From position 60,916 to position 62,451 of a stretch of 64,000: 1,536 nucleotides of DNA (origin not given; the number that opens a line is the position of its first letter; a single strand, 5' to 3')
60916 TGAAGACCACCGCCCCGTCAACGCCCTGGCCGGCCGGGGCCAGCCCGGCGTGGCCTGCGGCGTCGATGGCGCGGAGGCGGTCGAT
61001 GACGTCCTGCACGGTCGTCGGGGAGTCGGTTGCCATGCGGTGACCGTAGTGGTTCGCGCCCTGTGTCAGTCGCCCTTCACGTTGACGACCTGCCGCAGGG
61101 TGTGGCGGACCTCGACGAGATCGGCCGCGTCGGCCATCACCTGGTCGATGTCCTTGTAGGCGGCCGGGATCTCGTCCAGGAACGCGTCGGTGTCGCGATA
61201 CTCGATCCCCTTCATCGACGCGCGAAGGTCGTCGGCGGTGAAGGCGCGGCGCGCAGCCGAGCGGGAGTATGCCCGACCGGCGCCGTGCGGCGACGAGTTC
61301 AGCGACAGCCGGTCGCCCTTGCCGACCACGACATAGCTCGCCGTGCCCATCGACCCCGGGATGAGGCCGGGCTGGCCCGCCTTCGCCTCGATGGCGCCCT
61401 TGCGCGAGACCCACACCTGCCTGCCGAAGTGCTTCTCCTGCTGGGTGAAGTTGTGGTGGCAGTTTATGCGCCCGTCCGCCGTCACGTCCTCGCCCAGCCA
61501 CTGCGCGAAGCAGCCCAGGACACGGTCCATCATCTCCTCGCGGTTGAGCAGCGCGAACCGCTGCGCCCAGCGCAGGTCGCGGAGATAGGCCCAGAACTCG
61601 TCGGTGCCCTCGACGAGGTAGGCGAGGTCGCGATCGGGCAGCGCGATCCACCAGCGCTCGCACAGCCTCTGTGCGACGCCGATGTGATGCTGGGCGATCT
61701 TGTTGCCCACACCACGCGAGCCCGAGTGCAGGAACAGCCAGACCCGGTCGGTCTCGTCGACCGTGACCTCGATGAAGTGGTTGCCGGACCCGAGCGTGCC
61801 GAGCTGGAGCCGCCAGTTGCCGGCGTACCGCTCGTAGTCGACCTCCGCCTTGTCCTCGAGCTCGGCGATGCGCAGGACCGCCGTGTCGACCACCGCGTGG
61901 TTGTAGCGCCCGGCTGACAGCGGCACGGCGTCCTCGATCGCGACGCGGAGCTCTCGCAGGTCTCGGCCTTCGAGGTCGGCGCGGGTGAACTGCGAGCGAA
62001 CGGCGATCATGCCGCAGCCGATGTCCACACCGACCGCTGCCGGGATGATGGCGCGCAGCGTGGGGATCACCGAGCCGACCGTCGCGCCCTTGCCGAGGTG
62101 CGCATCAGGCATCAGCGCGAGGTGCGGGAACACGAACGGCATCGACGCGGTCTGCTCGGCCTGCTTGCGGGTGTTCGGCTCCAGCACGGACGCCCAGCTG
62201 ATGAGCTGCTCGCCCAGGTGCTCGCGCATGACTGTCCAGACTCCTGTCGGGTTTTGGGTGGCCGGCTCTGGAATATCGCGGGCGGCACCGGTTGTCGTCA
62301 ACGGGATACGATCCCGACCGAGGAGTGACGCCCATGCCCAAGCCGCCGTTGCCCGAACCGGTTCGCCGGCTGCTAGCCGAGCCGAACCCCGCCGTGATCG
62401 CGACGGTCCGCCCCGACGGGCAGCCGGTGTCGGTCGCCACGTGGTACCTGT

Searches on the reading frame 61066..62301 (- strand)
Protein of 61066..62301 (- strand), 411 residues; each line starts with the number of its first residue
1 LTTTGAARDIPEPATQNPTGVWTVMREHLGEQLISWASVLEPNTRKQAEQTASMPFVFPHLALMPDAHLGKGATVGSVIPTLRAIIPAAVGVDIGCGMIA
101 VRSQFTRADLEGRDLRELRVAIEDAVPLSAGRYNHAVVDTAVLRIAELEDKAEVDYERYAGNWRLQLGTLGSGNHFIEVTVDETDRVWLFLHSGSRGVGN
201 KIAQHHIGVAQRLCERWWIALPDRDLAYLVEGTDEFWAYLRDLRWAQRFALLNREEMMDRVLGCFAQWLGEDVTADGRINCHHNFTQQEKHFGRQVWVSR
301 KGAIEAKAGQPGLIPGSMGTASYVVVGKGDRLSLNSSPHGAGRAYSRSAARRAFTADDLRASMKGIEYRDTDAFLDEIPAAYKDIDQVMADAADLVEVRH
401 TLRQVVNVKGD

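Call 4: search_protein_families(library=pfam, proteins=[window:61066-62301:-], max_evalue=0.01)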
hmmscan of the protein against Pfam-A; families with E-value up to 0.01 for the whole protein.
window:61066-62301:- (411 aa): 1 family
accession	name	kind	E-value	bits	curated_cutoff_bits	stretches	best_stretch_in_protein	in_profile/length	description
PF01139.22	RtcB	-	1.1e-121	407.5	27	1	47-410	1-426/426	tRNA-splicing ligase RtcB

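Call 24: find_related_loci(query=window:61066-62229:-, collection=metagenome_contigs, flank=6000)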
Query window:61066-62229:- (387 aa) in metagenome_contigs; peptide patterns used: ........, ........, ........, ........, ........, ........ (x = any residue, [..] = any of these).
600 stretches matched a pattern (row limit reached: there are more); 588 encode a relative of the query (tblastn E <= 1e-3); the best 80 are kept; 80 distinct loci.
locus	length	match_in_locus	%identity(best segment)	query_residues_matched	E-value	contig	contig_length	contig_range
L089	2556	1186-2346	80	1-387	0e+0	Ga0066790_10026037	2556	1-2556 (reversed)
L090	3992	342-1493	81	4-387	0e+0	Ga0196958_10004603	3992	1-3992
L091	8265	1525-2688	76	3-387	0e+0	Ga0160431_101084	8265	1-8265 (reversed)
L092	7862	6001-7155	74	3-387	0e+0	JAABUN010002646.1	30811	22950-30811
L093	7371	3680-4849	76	2-387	0e+0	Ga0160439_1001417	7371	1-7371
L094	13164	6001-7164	74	3-387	0e+0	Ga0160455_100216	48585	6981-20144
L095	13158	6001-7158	74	5-387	0e+0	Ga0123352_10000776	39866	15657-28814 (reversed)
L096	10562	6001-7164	74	3-387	0e+0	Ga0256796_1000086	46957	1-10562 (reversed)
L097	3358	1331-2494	73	3-387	0e+0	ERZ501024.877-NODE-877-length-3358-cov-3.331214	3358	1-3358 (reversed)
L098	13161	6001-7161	73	3-387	0e+0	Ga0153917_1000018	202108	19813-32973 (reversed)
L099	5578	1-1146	75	9-387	0e+0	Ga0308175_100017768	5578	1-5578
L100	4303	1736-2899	73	3-387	0e+0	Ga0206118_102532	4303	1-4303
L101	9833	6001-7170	70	1-387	0e+0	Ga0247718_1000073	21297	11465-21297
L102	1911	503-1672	72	3-387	0e+0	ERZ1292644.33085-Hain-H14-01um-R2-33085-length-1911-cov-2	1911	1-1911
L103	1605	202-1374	71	3-387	0e+0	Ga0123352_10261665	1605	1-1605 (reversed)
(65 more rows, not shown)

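Call 31: search_solved_structures(query=window:61066-62229:-, max_evalue=1e-10, show_alignments=2)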
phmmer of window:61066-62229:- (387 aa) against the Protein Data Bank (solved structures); distinct sequences matched with E-value up to 1e-10: 9.
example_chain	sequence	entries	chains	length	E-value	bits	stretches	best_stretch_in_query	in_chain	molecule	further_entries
1uc2_A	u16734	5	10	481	4e-36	128.2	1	139-368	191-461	hypothetical protein PH1602 | tRNA-splicing ligase RtcB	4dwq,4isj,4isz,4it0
4dwr_B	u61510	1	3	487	4.1e-36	128.1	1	139-368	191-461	tRNA-splicing ligase RtcB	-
7lfq_A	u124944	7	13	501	4.8e-36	127.9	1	139-368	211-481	RNA-splicing ligase RtcB | tRNA-splicing ligase RtcB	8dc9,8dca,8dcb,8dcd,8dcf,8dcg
2epg_A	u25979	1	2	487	6e-32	114.5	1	139-383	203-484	Hypothetical protein TTHA1785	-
7p3b_A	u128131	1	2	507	2.7e-26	95.8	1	142-370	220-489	RNA-splicing ligase RtcB homolog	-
8odo_A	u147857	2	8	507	2.7e-26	95.8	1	142-370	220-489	RNA-splicing ligase RtcB homolog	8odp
8orj_A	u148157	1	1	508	2.7e-26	95.8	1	142-370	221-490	RNA-splicing ligase RtcB homolog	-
9i8v_C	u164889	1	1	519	3e-26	95.7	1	142-370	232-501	RNA-splicing ligase RtcB homolog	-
8btt_A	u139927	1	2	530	3.6e-26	95.4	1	142-370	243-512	RNA-splicing ligase RtcB homolog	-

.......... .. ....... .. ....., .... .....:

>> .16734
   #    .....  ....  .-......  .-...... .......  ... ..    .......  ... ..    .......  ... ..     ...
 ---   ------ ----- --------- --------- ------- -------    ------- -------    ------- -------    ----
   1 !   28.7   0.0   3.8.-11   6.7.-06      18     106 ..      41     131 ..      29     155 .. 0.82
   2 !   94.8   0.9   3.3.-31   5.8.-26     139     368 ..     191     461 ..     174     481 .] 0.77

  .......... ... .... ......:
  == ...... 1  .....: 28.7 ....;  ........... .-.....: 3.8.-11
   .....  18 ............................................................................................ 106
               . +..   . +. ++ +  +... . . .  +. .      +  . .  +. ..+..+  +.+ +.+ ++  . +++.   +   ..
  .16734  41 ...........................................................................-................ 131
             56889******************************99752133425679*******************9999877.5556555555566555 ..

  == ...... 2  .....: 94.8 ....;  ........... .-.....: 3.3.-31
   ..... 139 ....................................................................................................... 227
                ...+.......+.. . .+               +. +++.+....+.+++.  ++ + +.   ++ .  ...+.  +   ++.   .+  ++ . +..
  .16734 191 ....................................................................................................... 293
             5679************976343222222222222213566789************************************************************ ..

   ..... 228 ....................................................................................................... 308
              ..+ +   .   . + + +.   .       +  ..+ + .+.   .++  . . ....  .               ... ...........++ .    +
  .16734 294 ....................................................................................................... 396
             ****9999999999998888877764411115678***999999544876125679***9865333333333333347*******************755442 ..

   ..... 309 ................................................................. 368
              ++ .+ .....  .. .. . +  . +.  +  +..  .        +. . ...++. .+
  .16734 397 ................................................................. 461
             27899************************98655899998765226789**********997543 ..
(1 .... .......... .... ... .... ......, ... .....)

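Call 47: search_protein_families(library=ncbifam, proteins=[window:61066-62229:-], max_evalue=0.001)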
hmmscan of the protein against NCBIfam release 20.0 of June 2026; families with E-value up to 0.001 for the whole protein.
window:61066-62229:- (387 aa): 4 families
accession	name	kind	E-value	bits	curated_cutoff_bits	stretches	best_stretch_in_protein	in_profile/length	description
NF052663.1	RtcB_rel_intein2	exception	2.1e-116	390.2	1050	2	72-386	311-626/626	intein-containing RctB family protein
NF007153.0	PRK09588.1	equivalog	2.1e-46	158.6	407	1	13-385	19-372/379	RNA ligase RtcB family protein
NF038162.1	RtcB_rel_intein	exception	1.9e-37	128.8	1150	1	137-366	670-939/961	intein-containing RtcB family protein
TIGR03073.1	release_rtcB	hypoth_equivalog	2.3e-36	125.6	271.8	1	15-373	10-349/356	RNA ligase RtcB family protein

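Call 55: list_cluster_members(proteins=[window:61066-62229:-, window:60305-61036:-, window:59523-60308:-, P0121])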
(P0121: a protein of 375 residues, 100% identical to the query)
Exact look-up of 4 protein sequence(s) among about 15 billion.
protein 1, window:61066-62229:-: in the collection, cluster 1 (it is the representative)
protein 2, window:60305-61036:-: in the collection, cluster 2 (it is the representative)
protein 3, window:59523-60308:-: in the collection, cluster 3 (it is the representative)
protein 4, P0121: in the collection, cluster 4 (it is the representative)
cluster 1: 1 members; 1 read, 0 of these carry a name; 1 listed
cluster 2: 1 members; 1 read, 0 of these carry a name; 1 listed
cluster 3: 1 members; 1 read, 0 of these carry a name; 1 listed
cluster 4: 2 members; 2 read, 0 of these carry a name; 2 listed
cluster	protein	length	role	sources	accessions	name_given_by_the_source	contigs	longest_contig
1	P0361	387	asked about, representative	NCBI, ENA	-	-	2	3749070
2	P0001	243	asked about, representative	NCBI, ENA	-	-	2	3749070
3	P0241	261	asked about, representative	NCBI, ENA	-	-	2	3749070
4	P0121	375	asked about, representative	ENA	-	-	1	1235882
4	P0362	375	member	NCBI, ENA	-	-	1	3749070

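Call 56: find_encoding_contigs(protein=P0362, flank=10000, max_places=3)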
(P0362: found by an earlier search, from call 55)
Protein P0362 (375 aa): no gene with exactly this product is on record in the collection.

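Call 62: search_protein_families(library=padloc, proteins=[window:61066-62229:-], max_evalue=0.001)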
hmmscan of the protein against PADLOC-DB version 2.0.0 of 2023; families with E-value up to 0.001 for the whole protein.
window:61066-62229:- (387 aa): 0 families
